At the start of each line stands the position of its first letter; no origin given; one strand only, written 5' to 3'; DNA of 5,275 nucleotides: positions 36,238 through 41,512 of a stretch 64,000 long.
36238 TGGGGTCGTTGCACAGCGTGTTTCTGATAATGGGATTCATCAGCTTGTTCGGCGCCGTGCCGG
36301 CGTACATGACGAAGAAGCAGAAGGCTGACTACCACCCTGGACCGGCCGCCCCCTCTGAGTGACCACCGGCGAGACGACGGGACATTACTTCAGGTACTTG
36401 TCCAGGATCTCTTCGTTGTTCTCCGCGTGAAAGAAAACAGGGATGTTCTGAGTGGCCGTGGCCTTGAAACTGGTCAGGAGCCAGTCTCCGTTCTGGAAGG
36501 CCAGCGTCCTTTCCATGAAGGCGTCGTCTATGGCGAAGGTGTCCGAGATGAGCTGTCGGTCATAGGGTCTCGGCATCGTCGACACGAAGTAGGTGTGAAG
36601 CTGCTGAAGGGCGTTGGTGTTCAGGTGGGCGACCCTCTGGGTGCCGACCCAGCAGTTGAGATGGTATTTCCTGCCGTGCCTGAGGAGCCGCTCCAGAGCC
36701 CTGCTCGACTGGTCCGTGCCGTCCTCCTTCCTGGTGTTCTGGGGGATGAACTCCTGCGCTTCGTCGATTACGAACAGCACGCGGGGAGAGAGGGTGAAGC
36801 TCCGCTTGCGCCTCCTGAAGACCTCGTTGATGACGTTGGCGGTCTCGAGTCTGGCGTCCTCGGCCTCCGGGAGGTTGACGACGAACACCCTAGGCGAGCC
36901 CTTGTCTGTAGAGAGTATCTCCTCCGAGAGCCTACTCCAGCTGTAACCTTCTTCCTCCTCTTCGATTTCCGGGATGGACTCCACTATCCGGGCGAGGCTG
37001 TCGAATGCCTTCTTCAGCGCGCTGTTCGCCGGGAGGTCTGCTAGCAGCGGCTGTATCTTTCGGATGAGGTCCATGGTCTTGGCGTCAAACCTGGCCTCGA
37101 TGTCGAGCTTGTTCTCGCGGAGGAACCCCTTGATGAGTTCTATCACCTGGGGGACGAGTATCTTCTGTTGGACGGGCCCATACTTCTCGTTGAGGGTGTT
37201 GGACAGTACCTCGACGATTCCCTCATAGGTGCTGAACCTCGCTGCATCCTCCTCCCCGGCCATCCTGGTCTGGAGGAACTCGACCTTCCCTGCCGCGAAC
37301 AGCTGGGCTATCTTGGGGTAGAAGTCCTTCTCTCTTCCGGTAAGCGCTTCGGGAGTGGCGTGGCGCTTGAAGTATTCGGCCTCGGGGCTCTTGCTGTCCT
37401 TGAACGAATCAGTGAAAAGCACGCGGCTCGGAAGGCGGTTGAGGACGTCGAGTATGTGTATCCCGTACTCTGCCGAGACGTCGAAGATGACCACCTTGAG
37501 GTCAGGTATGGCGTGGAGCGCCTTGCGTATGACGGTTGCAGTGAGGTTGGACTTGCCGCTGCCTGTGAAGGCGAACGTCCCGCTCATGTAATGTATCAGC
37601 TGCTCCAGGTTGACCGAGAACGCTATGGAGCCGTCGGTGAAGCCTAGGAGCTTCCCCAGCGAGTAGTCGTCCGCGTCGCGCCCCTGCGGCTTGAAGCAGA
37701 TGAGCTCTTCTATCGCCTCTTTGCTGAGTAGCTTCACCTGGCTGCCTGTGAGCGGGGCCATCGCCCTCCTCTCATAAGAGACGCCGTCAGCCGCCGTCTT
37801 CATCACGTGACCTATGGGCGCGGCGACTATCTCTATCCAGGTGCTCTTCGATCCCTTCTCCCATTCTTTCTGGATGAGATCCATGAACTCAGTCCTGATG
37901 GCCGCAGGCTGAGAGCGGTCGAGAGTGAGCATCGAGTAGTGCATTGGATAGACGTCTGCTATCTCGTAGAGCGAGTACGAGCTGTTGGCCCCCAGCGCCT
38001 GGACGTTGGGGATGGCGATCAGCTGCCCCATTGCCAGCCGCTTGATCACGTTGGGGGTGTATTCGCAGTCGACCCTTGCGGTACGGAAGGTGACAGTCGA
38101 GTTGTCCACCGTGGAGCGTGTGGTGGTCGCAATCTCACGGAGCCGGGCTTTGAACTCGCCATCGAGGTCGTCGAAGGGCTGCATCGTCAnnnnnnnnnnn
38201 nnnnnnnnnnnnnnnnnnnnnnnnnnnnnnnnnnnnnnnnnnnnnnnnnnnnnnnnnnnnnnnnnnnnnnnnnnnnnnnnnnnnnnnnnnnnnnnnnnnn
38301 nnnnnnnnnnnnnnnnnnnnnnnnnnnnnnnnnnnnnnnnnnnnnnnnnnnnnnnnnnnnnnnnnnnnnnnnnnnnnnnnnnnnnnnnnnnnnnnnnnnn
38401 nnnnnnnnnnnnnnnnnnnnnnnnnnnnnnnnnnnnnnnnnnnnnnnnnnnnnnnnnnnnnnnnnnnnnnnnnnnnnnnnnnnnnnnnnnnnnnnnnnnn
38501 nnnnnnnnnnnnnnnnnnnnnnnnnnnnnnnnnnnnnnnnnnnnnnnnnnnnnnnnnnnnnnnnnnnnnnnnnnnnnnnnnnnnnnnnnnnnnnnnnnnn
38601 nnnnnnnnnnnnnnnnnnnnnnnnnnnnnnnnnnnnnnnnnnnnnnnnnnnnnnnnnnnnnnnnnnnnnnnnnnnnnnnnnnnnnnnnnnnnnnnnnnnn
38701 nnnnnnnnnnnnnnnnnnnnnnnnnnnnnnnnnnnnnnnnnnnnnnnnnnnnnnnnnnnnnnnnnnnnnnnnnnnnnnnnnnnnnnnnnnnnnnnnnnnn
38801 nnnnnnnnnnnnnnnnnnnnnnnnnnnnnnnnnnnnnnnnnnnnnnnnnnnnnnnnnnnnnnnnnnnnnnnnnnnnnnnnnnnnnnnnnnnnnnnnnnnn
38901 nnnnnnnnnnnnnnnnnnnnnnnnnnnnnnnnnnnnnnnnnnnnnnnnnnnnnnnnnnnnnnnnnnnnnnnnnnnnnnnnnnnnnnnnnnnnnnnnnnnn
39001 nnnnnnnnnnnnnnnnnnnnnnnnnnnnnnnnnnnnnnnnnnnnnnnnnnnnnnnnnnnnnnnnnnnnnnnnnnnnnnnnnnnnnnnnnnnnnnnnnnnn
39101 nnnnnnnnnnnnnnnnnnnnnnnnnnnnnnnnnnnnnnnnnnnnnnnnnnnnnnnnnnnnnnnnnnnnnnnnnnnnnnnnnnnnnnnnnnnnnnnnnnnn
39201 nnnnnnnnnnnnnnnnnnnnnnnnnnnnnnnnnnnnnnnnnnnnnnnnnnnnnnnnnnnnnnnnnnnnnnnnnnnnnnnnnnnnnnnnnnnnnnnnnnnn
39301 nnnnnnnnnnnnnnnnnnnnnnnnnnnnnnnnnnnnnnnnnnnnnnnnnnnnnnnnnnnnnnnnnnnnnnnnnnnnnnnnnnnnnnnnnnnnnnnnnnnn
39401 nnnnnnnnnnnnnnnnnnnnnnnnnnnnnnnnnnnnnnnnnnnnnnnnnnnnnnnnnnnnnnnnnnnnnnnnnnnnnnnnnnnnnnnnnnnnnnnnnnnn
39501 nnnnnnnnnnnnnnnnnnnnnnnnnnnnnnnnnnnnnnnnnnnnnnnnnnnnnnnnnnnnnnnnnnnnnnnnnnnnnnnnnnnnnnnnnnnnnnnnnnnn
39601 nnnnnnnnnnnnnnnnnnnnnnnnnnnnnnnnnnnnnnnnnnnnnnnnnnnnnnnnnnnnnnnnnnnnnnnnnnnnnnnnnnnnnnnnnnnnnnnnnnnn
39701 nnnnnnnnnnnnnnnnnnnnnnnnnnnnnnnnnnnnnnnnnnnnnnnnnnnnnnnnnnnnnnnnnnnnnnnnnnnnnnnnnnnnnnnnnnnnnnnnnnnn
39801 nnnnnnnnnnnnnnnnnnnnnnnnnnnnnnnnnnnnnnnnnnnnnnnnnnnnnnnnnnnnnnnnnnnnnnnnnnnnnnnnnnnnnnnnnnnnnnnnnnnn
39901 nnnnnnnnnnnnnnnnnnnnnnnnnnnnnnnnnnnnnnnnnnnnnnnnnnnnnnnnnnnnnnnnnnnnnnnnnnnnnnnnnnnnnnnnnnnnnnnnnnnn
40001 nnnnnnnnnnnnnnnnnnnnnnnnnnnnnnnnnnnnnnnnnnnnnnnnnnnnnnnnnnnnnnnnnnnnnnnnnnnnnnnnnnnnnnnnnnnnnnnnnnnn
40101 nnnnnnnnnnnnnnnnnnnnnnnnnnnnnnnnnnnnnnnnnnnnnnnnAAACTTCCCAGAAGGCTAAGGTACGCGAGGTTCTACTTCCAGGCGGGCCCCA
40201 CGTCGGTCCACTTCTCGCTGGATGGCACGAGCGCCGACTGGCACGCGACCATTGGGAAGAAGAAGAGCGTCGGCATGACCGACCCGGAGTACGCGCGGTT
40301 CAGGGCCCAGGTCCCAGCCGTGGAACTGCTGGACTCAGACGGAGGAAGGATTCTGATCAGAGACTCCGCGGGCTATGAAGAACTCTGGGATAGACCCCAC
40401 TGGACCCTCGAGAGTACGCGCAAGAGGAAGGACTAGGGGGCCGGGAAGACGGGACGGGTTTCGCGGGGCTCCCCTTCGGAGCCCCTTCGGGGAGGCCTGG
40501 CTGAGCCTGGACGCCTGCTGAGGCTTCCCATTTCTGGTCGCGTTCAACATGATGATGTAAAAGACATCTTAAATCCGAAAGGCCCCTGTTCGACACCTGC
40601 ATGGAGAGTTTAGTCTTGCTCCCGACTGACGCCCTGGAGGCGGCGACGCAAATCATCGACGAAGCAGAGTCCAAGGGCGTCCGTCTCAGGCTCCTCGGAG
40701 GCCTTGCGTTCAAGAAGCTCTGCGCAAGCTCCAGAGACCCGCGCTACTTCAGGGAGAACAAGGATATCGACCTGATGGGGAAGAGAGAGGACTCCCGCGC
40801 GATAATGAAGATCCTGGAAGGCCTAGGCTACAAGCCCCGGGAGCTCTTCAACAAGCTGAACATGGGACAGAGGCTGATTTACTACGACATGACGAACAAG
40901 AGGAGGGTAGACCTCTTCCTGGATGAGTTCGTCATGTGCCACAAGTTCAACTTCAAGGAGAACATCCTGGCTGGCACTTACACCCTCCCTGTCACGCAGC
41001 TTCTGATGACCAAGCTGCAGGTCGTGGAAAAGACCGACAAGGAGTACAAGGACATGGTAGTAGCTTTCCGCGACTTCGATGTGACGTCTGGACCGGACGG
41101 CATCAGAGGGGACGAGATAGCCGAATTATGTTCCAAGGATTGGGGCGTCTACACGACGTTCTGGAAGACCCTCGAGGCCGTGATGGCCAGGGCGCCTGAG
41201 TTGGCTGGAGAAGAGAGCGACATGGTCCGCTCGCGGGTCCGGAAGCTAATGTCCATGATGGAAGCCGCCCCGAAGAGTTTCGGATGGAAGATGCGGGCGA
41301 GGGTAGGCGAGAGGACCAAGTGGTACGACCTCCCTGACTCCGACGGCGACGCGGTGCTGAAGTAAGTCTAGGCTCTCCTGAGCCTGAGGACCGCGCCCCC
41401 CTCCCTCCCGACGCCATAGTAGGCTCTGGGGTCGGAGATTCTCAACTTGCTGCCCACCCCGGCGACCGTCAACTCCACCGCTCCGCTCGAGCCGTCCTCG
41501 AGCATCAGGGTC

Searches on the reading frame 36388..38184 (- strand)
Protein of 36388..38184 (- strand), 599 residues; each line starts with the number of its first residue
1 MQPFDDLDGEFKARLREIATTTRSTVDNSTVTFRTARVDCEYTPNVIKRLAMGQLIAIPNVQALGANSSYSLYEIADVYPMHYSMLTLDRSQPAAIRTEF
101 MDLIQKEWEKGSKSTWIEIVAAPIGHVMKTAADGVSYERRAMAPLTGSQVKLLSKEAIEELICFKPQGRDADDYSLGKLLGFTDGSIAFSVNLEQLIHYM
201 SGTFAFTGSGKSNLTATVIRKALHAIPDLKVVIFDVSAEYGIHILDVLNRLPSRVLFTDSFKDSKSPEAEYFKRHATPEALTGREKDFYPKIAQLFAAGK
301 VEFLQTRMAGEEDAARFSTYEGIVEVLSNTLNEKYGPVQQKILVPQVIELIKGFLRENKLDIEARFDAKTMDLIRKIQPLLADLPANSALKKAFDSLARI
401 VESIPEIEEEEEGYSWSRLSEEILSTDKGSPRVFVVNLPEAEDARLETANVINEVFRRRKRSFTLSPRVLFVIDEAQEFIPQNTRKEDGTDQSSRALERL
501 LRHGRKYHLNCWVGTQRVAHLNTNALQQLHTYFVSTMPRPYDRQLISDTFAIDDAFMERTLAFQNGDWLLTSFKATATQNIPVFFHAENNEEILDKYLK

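Call 52: search_protein_families(library=pfam, proteins=[window:36388-38184:-], max_evalue=0.001)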
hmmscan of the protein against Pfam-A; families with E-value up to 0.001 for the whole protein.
window:36388-38184:- (599 aa): 1 family
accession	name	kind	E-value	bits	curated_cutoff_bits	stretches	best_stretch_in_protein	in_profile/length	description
PF01935.23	DUF87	-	4.9e-09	37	23.2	1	176-241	3-65/220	Helicase HerA, central domain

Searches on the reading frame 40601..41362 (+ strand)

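Call 76: search_protein_families(library=pfam, proteins=[window:40601-41362:+], max_evalue=0.00001)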
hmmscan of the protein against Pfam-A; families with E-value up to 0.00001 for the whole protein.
window:40601-41362:+ (254 aa): 1 family
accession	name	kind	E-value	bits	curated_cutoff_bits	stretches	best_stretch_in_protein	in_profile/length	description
PF14907.12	NTP_transf_5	-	3.2e-06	27.3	31.2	1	12-105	57-141/249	Uncharacterised nucleotidyltransferase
